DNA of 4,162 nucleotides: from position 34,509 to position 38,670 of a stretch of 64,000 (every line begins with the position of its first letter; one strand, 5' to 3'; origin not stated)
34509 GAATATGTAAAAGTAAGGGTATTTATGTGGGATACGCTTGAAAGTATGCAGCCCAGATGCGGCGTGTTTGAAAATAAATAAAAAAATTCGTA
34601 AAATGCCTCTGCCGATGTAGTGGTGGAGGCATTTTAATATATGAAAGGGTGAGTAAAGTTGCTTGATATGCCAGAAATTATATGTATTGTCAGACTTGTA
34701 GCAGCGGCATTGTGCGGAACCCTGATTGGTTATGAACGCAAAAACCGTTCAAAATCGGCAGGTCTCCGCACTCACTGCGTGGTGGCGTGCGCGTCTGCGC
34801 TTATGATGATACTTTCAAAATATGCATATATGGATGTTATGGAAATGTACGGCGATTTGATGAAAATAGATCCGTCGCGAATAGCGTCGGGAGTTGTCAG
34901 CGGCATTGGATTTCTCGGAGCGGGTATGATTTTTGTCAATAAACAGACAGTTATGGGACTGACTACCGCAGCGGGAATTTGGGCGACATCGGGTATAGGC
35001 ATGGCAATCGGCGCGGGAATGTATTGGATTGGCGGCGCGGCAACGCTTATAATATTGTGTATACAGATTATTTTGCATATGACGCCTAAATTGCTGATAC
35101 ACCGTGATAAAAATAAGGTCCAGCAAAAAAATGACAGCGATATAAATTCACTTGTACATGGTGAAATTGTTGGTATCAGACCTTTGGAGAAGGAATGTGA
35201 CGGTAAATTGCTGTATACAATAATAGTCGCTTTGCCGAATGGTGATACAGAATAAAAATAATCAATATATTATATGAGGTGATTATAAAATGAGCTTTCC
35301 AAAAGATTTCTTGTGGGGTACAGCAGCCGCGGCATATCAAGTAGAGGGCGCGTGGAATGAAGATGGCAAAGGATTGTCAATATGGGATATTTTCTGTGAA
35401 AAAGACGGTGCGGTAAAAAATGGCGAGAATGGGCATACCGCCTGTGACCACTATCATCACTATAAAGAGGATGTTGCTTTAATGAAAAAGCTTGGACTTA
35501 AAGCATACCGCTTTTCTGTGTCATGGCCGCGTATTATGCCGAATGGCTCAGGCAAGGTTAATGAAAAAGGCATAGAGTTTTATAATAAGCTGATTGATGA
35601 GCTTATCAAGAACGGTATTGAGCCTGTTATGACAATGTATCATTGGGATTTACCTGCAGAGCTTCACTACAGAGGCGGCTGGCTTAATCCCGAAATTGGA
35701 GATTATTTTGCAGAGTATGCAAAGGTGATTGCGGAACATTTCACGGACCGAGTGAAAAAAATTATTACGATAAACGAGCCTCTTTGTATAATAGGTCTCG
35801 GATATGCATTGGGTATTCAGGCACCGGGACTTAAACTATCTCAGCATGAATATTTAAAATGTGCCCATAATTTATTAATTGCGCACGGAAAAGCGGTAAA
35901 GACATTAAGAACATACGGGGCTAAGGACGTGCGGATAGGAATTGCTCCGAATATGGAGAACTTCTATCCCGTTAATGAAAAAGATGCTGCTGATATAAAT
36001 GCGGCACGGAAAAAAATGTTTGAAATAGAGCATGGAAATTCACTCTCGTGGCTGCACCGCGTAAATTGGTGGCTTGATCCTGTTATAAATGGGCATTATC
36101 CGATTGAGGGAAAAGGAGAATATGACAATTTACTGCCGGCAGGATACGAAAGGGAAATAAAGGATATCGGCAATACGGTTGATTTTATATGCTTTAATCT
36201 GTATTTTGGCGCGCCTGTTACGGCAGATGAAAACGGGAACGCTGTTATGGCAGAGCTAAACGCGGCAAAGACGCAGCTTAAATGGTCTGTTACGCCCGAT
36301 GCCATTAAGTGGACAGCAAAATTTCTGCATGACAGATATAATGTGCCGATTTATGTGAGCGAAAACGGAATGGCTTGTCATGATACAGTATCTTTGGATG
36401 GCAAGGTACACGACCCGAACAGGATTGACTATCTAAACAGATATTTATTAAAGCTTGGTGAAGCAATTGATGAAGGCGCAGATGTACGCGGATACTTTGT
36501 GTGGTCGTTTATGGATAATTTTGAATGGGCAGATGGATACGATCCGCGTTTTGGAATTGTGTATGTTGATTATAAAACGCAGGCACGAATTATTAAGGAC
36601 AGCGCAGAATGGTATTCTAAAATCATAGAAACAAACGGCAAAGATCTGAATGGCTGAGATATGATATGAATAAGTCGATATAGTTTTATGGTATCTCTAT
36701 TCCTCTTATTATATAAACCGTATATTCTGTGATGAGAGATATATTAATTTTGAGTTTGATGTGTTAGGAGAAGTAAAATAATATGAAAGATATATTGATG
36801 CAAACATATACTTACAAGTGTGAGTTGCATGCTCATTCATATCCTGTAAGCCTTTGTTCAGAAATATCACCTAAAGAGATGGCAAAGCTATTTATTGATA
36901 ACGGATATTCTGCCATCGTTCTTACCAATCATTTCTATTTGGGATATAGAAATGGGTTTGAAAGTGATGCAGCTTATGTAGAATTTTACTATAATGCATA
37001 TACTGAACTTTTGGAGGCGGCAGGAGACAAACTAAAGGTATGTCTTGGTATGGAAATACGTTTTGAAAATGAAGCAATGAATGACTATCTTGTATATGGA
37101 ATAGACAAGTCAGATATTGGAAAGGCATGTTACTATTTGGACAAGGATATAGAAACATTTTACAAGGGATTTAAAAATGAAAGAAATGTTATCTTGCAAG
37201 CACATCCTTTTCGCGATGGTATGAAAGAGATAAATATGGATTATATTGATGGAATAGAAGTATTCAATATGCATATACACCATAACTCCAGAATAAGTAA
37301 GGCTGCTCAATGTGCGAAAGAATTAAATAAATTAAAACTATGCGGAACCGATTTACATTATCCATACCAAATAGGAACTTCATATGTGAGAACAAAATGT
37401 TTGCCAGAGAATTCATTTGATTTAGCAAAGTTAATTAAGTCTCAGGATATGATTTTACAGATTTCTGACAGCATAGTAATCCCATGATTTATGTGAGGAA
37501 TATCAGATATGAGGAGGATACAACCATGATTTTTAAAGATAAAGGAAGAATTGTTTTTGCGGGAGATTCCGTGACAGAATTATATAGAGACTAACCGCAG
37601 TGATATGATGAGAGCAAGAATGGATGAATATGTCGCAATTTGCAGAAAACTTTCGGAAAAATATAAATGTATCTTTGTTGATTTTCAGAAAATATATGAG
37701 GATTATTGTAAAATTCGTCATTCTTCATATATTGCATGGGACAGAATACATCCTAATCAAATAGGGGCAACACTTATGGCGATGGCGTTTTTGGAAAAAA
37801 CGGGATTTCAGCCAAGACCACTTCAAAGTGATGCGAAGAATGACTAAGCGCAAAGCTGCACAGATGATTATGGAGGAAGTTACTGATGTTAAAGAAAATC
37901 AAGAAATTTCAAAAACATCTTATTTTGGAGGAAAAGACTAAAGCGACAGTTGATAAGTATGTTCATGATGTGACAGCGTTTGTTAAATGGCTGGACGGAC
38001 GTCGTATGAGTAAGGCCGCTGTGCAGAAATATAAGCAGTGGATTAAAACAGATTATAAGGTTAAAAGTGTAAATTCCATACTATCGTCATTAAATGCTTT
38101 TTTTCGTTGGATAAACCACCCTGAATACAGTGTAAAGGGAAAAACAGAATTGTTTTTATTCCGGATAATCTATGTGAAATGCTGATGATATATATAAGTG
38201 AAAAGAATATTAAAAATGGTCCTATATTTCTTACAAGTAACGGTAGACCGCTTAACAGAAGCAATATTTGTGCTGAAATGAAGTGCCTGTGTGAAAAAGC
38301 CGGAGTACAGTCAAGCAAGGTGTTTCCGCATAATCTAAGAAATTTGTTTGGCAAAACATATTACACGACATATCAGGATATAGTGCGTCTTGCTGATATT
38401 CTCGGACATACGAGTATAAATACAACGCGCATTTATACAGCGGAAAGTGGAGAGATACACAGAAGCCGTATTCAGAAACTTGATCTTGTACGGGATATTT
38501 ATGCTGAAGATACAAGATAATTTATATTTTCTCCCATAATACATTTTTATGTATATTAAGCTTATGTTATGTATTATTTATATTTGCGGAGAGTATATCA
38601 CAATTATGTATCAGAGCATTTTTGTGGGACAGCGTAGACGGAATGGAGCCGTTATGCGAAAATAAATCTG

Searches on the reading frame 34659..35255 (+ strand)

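Call 74: search_protein_families(library=pfam, proteins=[window:34659-35255:+], max_evalue=0.00001)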
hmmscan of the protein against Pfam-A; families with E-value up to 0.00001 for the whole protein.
window:34659-35255:+ (198 aa): 1 family
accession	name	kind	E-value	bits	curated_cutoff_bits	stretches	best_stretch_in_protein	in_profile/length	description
PF02308.21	MgtC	-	2.1e-37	128.6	31.4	1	13-140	1-116/121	MgtC family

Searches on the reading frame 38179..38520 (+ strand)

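Call 48: search_protein_families(library=pfam, proteins=[window:38179-38520:+], max_evalue=0.00001)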
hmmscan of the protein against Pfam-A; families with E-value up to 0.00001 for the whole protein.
window:38179-38520:+ (113 aa): 1 family
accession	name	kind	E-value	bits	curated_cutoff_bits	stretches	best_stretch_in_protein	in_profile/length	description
PF00589.27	Phage_integrase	-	1.6e-12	48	27.1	1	9-89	89-168/172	Phage integrase family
